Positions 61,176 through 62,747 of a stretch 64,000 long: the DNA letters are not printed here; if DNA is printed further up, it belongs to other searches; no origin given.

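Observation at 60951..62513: Two-gene operon pairing a CpaE/TadZ-like REC-ParA ATPase with a stand-alone PilZ protein, next to an HDOD protein and EPS genes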

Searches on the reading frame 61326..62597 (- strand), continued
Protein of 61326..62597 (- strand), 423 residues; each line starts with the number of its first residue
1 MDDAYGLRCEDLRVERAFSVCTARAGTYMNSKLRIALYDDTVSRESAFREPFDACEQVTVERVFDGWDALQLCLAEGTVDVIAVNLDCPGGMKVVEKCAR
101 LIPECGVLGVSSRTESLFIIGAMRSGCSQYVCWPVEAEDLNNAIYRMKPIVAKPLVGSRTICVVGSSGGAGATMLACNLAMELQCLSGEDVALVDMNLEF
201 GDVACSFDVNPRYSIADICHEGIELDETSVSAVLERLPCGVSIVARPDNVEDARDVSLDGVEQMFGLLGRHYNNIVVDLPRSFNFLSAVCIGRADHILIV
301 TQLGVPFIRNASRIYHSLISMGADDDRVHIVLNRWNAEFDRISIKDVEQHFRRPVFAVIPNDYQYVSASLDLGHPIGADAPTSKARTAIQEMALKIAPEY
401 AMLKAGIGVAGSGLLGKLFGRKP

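Call 23: search_protein_families(library=pfam, proteins=[L078:3946-4965:+, L078:4979-5881:+, L078:5897-7975:+, L078:8086-9543:-, L078:9950-11146:+, L078:11254-12444:+, L078:12531-13676:-, L078:14368-15882:+, L079:8088-9506:-, L079:11253-13796:-], max_evalue=0.001)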
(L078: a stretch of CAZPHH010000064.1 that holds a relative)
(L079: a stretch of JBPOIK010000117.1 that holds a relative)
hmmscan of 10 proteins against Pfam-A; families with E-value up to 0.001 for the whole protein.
L078:3946-4965:+ (339 aa): 8 families
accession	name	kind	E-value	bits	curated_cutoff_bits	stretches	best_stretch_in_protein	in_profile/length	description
PF07726.17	AAA_3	-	3.8e-62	208.4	27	1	50-183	1-130/131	ATPase family associated with various cellular activities (AAA)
PF07728.20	AAA_5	-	7.7e-14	52.3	22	1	51-182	2-139/139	AAA domain (dynein-related subfamily)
PF17863.7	AAA_lid_2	-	8.7e-13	48.3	22.7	1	257-327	4-74/74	AAA lid domain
PF20030.5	bpMoxR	-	7e-09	35.5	27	1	20-216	3-191/205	MoxR domain in the MoxR-vWA-beta-propeller ternary systems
PF00004.35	AAA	-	2e-07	32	21.2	1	52-165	2-111/131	ATPase family associated with various cellular activities (AAA)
PF00493.29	MCM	-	7.3e-06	25.7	23.3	1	13-167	8-175/224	MCM P-loop domain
PF00158.32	Sigma54_activat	-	0.00049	20.3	20.2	0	50-169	24-148/168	Sigma-54 interaction domain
PF05496.18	RuvB_N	-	0.00082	19.6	27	0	50-76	35-61/159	Holliday junction DNA helicase RuvB P-loop domain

L078:4979-5881:+ (300 aa): 2 families
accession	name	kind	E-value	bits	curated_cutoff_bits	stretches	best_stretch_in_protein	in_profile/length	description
PF01882.25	DUF58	-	1.7e-33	116.1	23.4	1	53-259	1-211/216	Protein of unknown function DUF58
PF13519.12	VWA_2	-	4.2e-06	27.8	27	1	92-192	3-106/107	von Willebrand factor type A domain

L078:5897-7975:+ (692 aa): 3 families
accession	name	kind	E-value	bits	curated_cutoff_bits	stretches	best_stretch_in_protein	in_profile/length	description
PF13519.12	VWA_2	-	5.4e-15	56.4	27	1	93-214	1-106/107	von Willebrand factor type A domain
PF07584.16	BatA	-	1.1e-10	42.2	25.9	1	3-81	4-77/77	Aerotolerance regulator N-terminal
PF00092.34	VWA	-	5.2e-09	37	23.8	1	93-239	2-139/174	von Willebrand factor type A domain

L078:8086-9543:- (485 aa): 2 families
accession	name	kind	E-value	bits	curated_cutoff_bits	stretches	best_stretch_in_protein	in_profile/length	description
PF13487.12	HD_5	-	4.9e-32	111.4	27.2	1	199-352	17-170/170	HD domain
PF01966.28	HD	-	1.2e-13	51.8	22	1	197-320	2-116/116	HD domain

L078:9950-11146:+ (398 aa): 3 families
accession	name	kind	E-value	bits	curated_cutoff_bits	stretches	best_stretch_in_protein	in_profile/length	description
PF13614.12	AAA_31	-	2.6e-08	34.5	27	1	150-302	2-155/177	AAA domain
PF01656.29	CbiA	-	1.5e-07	31.8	25.4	1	153-358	2-115/125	CobQ/CobB/MinD/ParA nucleotide binding domain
PF06564.18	CBP_BcsQ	-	1.7e-05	24.9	21.3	1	151-295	3-146/234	Cellulose biosynthesis protein BcsQ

L078:11254-12444:+ (396 aa): 2 families
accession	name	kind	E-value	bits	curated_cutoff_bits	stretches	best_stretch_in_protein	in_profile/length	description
PF00149.33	Metallophos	-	2.7e-15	57.8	21.5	1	104-341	1-189/191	Calcineurin-like phosphoesterase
PF12850.12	Metallophos_2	-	0.00042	20.8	27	0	105-201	2-60/154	Calcineurin-like phosphoesterase superfamily domain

L078:12531-13676:- (381 aa): 6 families
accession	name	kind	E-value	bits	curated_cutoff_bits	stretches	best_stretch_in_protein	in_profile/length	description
PF02153.23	PDH_N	-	1.5e-21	76.9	26.5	1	144-231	38-137/154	Prephenate dehydrogenase, nucleotide-binding domain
PF01817.26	CM_2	-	2.3e-20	73.1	27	1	15-93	1-79/80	Chorismate mutase type II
PF20463.3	PDH_C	-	3.3e-10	40.6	22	1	250-353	1-101/102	Prephenate dehydrogenase, dimerization domain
PF03807.23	F420_oxidored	-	3.7e-05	24.7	21.6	0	108-183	1-91/94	NADP oxidoreductase coenzyme F420-dependent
PF03446.21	NAD_binding_2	-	0.00046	20.7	21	0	110-193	3-102/161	NAD binding domain of 6-phosphogluconate dehydrogenase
PF02826.25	2-Hacid_dh_C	-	0.00057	19.7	25.1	0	100-162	30-103/178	D-isomer specific 2-hydroxyacid dehydrogenase, NAD binding domain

L078:14368-15882:+ (504 aa): 10 families
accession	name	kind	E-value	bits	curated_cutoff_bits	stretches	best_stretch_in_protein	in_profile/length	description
PF00158.32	Sigma54_activat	-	2.9e-58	196.7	20.2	1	178-346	2-168/168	Sigma-54 interaction domain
PF25601.1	AAA_lid_14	-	7.4e-21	74.2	27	1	352-434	2-83/87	AAA+ ATPase lid domain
PF14532.12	Sigma54_activ_2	-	3.5e-17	63.4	25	1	179-350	2-138/138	Sigma-54 interaction domain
PF07728.20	AAA_5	-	7.6e-07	29.7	22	1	201-323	1-125/139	AAA domain (dynein-related subfamily)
PF02954.25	HTH_8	-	1.5e-06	28.3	22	1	462-502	2-42/42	Bacterial regulatory protein, Fis family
PF13384.12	HTH_23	-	2.2e-05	24.6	24.6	0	463-497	3-36/50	Homeodomain-like domain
PF13551.12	HTH_29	-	0.00029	21.3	28.1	0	474-497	7-31/64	Winged helix-turn helix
PF13404.12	HTH_AsnC-type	-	0.00029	21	27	0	462-495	1-34/42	AsnC-type helix-turn-helix domain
PF00004.35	AAA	-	0.00076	20.4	21.2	0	202-327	1-118/131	ATPase family associated with various cellular activities (AAA)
PF13191.12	AAA_16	-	0.00077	20.4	32.6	1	185-287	9-112/167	AAA ATPase domain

L079:8088-9506:- (472 aa): 3 families
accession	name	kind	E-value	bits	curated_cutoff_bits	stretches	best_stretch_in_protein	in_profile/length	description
PF13487.12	HD_5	-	1.4e-36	126.3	27.2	1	185-338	17-170/170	HD domain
PF01966.28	HD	-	5.4e-16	59.4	22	1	183-306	2-116/116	HD domain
PF07238.19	PilZ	-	1e-06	29.4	22.5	1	363-461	1-91/102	PilZ domain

L079:11253-13796:- (847 aa): 5 families
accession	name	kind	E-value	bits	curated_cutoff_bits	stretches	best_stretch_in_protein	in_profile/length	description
PF01915.27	Glyco_hydro_3_C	-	1.8e-66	224.4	31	1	350-728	1-200/200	Glycosyl hydrolase family 3 C-terminal domain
PF00933.27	Glyco_hydro_3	-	1e-56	193.1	27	1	66-315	48-316/316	Glycosyl hydrolase family 3 N terminal domain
PF07691.17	PA14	-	4.7e-35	121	24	1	443-571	4-141/147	PA14 domain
PF14310.12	Fn3-like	-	6.7e-28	97.1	25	1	765-835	1-71/71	Fibronectin type III-like domain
PF07705.17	CARDB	-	8.1e-05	23.2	22.7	0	736-805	8-69/101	CARDB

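Call 27: search_protein_families(library=pfam, alignment_id=A2, max_evalue=0.001)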
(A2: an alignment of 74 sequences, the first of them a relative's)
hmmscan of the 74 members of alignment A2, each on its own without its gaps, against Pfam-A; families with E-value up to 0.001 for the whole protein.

A. member 1, L001:8322-9824:- (500 aa): 2 families
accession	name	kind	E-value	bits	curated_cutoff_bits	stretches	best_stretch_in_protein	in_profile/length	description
PF13487.12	HD_5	-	1.9e-28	99.8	27.2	1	280-455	7-170/170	HD domain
PF01966.28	HD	-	2.8e-19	69.9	22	1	288-423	2-115/116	HD domain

B. families by the number of members that match (of 74 scanned): 61 families (the first 25 are shown)
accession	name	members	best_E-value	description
PF07238.19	PilZ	7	2.4e-16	PilZ domain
PF13517.12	FG-GAP_3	6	8e-30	FG-GAP-like repeat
PF01839.29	FG-GAP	6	3.3e-15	FG-GAP repeat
PF13487.12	HD_5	5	1.4e-36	HD domain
PF01966.28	HD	5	2.8e-19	HD domain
PF14783.12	BBS2_Mid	5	3.4e-06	Ciliary BBSome complex subunit 2, middle region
PF01142.23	TruD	4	3.1e-109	tRNA pseudouridine synthase D (TruD)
PF02518.31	HATPase_c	4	4.5e-26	Histidine kinase-, DNA gyrase B-, and HSP90-like ATPase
PF02800.25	Gp_dh_C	3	9.1e-66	Glyceraldehyde 3-phosphate dehydrogenase, C-terminal domain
PF09239.17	Topo-VIb_trans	3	5.4e-60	Topoisomerase VI B subunit, transducer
PF00589.27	Phage_integrase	3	3.7e-51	Phage integrase family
PF00044.30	Gp_dh_N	3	1.7e-38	Glyceraldehyde 3-phosphate dehydrogenase, NAD binding domain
PF02899.23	Phage_int_SAM_1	3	7e-19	Phage integrase, N-terminal SAM-like domain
PF13589.12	HATPase_c_3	3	4e-10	Histidine kinase-, DNA gyrase B-, and HSP90-like ATPase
PF13495.12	Phage_int_SAM_4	3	5.2e-08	Phage integrase, N-terminal SAM-like domain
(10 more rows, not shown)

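Call 29: search_protein_families(library=pfam, alignment_id=A3, max_evalue=0.001)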
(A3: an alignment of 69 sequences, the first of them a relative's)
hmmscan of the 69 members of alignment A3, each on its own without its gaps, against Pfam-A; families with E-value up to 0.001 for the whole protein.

A. member 1, L001:11213-11563:+ (116 aa): 2 families
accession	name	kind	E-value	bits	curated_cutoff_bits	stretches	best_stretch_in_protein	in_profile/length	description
PF07238.19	PilZ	-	5.1e-05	24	22.5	1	35-114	2-85/102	PilZ domain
PF17295.7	DUF5348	-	0.00038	20.8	22.8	0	80-103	27-48/68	Domain of unknown function (DUF5348)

B. families by the number of members that match (of 69 scanned): 82 families (the first 25 are shown)
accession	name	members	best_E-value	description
PF04337.18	DUF480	5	3.3e-52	Protein of unknown function, DUF480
PF04055.27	Radical_SAM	4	2.9e-10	Radical SAM superfamily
PF07238.19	PilZ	3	1.5e-06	PilZ domain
PF00291.31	PALP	2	9.7e-47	Pyridoxal-phosphate dependent enzyme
PF01416.25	PseudoU_synth_1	2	9.3e-43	tRNA pseudouridine synthase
PF04101.22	Glyco_tran_28_C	2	6.2e-35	Glycosyltransferase family 28 C-terminal domain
PF00587.30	tRNA-synt_2b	2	1.7e-29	tRNA synthetase class II core domain (G, H, P, S and T)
PF03033.26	Glyco_transf_28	2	3.4e-24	Glycosyltransferase family 28 N-terminal domain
PF04073.20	tRNA_edit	2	4.5e-21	Aminoacyl-tRNA editing domain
PF12836.13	HHH_3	2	3.9e-10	Helix-hairpin-helix motif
PF07963.17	N_methyl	2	6.5e-08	Prokaryotic N-terminal methylation motif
PF00133.28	tRNA-synt_1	1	1.1e-119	tRNA synthetases class I (I, L, M and V)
PF17389.8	Bac_rhamnosid6H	1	1.5e-113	Bacterial alpha-L-rhamnosidase 6 hairpin glycosidase domain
PF00793.26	DAHP_synth_1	1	1.4e-76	DAHP synthetase I family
PF01915.27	Glyco_hydro_3_C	1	1.8e-66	Glycosyl hydrolase family 3 C-terminal domain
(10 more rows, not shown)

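Call 32: search_solved_structures(query=A1, max_evalue=0.001, show_alignments=2)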
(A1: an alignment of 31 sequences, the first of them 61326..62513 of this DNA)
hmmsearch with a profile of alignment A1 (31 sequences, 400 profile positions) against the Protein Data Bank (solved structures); distinct sequences matched with E-value up to 0.001: 90 (the best 60 are shown).
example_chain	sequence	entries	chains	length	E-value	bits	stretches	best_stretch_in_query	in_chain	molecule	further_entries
3ea0_A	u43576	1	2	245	2e-33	118.7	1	133-370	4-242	ATPase, ParA family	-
1hyq_A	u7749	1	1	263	3.7e-22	81.6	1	133-393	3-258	CELL DIVISION INHIBITOR (MIND-1)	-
4v03_A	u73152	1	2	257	3.7e-17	65.1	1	135-375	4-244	SITE-DETERMINING PROTEIN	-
4v02_A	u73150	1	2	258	1e-16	63.6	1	135-376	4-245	SITE-DETERMINING PROTEIN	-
1g3q_A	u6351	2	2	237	3.7e-16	61.8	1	133-370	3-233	CELL DIVISION INHIBITOR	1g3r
1ion_A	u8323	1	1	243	3.7e-15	58.5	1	133-370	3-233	PROBABLE CELL DIVISION INHIBITOR MIND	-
6riq_C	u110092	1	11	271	6.3e-15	57.8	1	134-393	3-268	Site-determining protein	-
3q9l_A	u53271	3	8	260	6.6e-13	51.1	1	134-362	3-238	Septum site-determining protein minD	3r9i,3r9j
8ray_B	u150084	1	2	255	9.8e-12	47.3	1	133-361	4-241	ParA family protein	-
5j1j_A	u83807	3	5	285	8.8e-11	44.1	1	126-372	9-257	Site-determining protein | Transcriptional antiactivator FleN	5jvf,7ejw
1wcv_1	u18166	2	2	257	1e-10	43.9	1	131-379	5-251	SEGREGATION PROTEIN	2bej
4rz2_A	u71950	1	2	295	2.1e-10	42.9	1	120-387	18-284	Site-determining protein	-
2bek_A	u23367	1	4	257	2.2e-10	42.8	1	131-379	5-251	SEGREGATION PROTEIN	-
8pb9_A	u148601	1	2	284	2.5e-10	42.6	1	125-372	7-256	Antiactivator FleN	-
8p53_A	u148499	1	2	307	2.9e-10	42.4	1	125-372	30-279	Antiactivator FleN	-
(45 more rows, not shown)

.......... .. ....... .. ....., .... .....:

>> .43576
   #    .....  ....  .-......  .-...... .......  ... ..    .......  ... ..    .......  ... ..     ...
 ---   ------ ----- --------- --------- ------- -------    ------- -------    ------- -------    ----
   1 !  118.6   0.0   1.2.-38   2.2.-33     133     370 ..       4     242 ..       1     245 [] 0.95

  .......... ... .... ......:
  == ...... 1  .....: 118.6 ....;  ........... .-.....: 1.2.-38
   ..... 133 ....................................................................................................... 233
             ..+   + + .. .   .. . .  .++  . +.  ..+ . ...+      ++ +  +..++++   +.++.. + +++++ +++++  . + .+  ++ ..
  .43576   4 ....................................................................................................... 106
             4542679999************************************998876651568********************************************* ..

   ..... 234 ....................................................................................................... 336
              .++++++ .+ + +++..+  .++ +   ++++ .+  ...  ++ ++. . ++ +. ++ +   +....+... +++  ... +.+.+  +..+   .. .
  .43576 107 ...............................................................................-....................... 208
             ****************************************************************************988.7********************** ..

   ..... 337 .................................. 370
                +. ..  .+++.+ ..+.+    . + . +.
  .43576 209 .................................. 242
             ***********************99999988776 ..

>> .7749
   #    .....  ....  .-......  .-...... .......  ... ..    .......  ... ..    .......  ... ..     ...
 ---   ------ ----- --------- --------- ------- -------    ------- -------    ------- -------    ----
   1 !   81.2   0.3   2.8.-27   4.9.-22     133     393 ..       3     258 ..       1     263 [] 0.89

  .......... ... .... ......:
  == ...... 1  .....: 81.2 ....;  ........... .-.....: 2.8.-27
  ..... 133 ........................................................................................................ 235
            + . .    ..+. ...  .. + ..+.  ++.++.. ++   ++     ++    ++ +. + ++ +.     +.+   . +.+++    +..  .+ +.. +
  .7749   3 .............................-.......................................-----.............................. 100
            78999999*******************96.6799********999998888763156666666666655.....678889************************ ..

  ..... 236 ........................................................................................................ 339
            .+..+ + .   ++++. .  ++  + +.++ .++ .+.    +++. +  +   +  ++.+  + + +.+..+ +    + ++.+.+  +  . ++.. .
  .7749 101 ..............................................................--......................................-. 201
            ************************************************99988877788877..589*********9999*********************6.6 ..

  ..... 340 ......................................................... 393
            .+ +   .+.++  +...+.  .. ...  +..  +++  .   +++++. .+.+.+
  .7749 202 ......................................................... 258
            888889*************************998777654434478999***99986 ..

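Call 63: predict_structure(alignment_id=A1)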
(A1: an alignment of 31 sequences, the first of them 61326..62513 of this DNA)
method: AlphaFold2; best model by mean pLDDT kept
length: 395 residues; sequences in the alignment: 31
mean_pLDDT: 84.1   pTM: 0.64
mean pLDDT of the five models: 84.1, 83.0, 82.9, 81.8, 81.0
residues with pLDDT >= 90: 215; 70-90: 116; 50-70: 28; < 50: 36
segments of 3 or more residues with pLDDT < 50: 124-127, 336-351, 380-386, 390-395
pLDDT, mean of each block of 10 residues (from residue 1): 83 71 92 91 82 94 92 86 96 94 94 90 57 91 88 91 95 87 93 87 92 94 92 89 93 85 91 92 95 91 81 84 96 57 42 73 92 63 45 44
secondary structure, 60 per line:
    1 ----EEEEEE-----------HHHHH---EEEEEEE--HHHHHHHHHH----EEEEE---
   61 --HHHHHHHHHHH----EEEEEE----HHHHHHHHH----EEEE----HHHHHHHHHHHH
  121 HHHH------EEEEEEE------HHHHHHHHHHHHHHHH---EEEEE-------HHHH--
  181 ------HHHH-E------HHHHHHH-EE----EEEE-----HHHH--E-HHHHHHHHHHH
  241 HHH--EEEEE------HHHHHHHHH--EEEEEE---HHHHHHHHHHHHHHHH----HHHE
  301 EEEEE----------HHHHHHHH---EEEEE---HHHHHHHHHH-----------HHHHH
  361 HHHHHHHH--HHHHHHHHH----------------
elements in order: E5-10 H22-26 E30-36 H39-48 E53-57 H63-73 E78-83 H88-96 E101-104 H109-124 E131-137 H144-159 E163-167 H175-178 H187-190 H199-205 E213-216 H222-225 H230-243 E246-250 H257-265 E268-273 H277-292 E300-305 H316-323 E327-331 H335-344 H356-368 H371-379
